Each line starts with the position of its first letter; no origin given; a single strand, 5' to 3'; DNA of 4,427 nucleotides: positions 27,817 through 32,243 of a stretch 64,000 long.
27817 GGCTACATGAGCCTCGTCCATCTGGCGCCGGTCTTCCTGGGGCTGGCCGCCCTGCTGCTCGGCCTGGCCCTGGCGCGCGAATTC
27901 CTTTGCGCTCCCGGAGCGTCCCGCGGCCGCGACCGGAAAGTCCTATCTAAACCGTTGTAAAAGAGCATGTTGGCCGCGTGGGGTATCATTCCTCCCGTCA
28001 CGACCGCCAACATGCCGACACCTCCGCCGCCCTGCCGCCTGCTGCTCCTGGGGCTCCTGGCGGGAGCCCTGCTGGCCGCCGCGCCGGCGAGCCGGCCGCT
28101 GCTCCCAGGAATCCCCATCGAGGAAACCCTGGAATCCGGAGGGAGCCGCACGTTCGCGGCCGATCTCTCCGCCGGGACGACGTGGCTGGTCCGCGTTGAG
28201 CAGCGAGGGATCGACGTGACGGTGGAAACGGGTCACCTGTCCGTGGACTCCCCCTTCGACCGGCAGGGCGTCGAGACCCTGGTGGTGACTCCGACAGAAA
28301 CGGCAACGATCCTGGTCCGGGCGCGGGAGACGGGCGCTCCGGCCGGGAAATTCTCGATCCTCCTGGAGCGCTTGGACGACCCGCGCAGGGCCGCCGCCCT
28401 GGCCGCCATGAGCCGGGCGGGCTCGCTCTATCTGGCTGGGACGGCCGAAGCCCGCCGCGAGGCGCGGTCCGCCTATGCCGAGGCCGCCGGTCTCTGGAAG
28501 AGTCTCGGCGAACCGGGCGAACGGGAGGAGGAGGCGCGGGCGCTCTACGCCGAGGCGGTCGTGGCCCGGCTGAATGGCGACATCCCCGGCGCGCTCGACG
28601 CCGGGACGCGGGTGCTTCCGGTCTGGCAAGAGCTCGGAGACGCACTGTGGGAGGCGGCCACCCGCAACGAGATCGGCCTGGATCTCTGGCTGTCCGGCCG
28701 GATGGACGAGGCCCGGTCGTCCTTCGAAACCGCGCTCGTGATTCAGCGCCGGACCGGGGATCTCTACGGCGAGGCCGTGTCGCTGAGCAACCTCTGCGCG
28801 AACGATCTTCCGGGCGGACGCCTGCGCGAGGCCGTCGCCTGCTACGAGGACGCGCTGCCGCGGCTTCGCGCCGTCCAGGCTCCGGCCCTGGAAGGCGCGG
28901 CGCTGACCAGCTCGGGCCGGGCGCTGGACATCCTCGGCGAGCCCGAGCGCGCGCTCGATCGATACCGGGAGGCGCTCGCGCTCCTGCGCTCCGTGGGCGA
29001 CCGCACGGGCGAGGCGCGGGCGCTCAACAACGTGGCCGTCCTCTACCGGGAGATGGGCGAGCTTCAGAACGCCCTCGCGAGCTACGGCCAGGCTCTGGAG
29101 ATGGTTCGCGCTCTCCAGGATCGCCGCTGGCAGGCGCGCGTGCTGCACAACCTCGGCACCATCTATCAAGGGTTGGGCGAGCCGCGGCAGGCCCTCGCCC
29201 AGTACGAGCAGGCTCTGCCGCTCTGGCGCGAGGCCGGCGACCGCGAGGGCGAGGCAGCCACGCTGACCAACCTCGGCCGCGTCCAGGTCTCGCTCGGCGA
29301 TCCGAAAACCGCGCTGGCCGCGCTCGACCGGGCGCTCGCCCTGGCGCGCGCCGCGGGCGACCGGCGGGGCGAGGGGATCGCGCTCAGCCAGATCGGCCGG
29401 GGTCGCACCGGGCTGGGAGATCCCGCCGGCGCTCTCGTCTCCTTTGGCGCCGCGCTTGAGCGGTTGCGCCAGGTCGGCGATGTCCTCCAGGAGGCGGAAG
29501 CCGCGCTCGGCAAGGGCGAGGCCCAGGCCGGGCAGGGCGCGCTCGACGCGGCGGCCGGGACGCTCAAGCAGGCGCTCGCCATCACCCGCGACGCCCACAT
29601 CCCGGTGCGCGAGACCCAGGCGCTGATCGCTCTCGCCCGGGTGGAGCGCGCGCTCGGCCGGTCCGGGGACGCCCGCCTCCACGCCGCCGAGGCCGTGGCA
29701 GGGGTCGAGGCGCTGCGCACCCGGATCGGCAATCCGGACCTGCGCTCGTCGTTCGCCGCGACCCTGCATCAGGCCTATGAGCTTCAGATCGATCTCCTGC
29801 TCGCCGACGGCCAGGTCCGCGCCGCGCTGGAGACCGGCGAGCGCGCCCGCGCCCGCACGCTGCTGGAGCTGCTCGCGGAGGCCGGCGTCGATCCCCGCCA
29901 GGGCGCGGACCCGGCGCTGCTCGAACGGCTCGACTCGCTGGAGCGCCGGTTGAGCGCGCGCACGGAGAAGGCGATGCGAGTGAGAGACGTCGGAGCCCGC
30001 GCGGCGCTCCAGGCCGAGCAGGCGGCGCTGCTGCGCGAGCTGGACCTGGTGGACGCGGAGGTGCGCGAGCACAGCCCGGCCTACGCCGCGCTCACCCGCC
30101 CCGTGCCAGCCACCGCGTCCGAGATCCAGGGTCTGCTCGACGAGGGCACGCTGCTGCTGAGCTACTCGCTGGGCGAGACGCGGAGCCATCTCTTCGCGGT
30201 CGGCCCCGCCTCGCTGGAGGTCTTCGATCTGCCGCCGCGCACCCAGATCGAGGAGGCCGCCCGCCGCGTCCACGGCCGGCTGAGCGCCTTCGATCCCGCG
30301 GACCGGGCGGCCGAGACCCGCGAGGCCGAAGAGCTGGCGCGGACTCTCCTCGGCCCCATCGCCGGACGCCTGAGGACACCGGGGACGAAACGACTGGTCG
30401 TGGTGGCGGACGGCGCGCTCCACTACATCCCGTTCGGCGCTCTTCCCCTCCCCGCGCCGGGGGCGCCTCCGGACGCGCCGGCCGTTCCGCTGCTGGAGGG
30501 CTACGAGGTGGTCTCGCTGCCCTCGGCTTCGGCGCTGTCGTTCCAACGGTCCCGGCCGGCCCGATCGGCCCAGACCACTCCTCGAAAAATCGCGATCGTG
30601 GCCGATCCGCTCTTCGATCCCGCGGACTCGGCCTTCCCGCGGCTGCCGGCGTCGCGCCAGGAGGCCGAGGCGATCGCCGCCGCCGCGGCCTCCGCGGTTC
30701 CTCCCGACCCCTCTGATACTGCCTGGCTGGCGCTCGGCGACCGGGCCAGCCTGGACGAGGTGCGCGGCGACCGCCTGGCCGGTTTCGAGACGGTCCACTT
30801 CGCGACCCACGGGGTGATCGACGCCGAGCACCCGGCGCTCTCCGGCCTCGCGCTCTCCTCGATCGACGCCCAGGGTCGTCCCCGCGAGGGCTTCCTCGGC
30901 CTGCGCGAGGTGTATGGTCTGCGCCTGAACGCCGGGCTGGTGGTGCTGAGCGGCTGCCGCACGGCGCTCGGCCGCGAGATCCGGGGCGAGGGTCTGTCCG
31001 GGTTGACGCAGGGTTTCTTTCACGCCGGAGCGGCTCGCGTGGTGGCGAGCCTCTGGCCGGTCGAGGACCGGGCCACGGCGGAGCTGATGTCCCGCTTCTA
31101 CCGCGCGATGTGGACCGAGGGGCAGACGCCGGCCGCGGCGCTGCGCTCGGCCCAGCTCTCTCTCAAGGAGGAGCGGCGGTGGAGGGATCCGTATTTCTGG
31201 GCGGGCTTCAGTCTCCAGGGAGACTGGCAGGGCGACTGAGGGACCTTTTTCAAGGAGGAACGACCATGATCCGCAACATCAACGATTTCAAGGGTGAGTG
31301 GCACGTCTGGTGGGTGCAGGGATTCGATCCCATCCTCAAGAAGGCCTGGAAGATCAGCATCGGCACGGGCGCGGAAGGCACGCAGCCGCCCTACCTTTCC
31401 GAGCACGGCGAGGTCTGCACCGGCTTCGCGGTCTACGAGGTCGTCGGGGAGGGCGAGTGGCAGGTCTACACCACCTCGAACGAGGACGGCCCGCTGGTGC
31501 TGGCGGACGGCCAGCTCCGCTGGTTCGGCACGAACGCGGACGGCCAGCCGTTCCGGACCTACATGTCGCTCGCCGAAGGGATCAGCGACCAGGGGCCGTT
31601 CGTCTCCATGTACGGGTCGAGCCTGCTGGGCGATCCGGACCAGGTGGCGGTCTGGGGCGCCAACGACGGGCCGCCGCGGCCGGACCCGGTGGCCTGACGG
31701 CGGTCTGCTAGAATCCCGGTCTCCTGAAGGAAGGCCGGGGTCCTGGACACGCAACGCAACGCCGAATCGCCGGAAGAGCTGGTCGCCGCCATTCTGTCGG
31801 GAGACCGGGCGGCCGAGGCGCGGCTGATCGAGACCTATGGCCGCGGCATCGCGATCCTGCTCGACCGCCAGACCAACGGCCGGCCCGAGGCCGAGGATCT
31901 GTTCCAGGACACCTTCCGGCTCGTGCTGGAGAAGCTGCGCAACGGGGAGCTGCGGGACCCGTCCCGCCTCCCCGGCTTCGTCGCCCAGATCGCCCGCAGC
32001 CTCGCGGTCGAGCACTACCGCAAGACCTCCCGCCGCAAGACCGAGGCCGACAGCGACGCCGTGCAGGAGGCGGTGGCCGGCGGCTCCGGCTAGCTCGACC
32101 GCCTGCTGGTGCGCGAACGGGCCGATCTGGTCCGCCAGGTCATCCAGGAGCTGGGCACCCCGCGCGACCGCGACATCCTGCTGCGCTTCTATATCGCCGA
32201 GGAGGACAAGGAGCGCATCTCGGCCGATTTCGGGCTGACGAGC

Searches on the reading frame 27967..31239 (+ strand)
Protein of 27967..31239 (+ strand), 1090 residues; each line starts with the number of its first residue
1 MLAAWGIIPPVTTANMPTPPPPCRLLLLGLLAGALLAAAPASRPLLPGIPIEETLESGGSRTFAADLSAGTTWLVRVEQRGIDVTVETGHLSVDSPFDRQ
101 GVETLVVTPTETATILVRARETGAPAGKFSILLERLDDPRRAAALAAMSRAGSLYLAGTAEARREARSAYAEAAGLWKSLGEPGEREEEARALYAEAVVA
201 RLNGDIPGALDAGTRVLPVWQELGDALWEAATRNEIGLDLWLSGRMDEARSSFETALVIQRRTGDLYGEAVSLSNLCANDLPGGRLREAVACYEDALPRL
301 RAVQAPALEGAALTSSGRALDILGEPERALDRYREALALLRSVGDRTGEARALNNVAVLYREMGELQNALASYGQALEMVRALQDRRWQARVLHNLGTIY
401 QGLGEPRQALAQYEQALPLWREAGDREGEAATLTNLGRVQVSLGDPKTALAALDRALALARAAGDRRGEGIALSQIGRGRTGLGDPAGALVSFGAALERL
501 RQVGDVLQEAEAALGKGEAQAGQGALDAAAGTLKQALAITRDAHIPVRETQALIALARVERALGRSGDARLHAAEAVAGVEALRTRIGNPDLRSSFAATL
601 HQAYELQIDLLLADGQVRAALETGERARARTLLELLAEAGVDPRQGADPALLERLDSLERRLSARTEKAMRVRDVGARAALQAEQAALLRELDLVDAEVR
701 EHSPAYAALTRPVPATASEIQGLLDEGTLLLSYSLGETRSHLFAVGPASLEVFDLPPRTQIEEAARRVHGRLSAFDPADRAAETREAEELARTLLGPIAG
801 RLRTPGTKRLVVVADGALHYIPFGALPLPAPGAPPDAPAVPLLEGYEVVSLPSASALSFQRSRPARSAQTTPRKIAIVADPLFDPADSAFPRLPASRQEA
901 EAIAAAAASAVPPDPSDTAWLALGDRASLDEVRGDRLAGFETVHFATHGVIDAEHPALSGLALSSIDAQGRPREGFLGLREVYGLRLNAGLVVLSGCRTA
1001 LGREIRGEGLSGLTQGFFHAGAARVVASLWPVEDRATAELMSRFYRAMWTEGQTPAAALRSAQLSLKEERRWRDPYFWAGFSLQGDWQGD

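Call 13: search_protein_families(library=pfam, proteins=[window:27967-31239:+], max_evalue=0.001)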
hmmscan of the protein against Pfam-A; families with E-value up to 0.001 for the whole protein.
window:27967-31239:+ (1090 aa): 11 families
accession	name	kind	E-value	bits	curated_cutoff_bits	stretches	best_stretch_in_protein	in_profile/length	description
PF12770.12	CHAT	-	1e-67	229.1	24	1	785-1086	2-289/289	CHAT domain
PF13424.12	TPR_12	-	1.7e-50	169.6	30.1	6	389-462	2-77/77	Tetratricopeptide repeat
PF00515.34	TPR_1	-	1.8e-22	78.6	27.8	2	350-378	1-29/34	Tetratricopeptide repeat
PF07719.23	TPR_2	-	9.7e-17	60.1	27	0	390-417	1-28/34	Tetratricopeptide repeat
PF13176.12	TPR_7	-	1.8e-14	52.9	27.9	0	352-386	1-35/36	Tetratricopeptide repeat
PF13374.12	TPR_10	-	1.2e-13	51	27.5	1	390-423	2-35/42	Tetratricopeptide repeat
PF13181.12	TPR_8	-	1.7e-13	50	25.7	0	350-379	1-30/34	Tetratricopeptide repeat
PF17874.7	TPR_MalT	-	5.8e-12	46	45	1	310-461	40-192/336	MalT-like TPR region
PF13414.12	TPR_11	-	1.4e-05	25.1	26.8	0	360-379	4-23/42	TPR repeat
PF14938.12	SNAP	-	0.00019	21.4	25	0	288-415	53-180/282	Soluble NSF attachment protein, SNAP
PF12862.13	ANAPC5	-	0.001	19.6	23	0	433-467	41-75/91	Anaphase-promoting complex subunit 5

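Call 26: search_protein_families(library=padloc, proteins=[window:27967-31239:+], max_evalue=0.1)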
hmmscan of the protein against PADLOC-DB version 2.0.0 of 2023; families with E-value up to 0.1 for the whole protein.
window:27967-31239:+ (1090 aa): 2 families
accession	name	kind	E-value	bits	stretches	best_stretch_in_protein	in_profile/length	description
PDLC01169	TPR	-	8.2e-27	92.2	3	306-420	105-218/252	TPR repeats containing protein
PDLC01171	TPR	-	1.1e-09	35.8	3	237-383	148-283/504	TPR repeats containing protein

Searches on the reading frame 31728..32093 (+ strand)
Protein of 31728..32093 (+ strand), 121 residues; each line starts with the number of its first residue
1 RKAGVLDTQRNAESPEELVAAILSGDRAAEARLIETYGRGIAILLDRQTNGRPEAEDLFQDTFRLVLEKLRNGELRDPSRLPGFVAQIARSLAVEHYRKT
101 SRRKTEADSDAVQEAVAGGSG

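Call 13: search_protein_families(library=pfam, proteins=[window:31728-32093:+], max_evalue=0.001)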
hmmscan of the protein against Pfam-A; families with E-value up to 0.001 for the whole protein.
window:31728-32093:+ (121 aa): 1 family
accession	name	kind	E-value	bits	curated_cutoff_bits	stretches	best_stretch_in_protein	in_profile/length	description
PF04542.20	Sigma70_r2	-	5.8e-07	29.6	24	1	33-103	1-71/71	Sigma-70 region 2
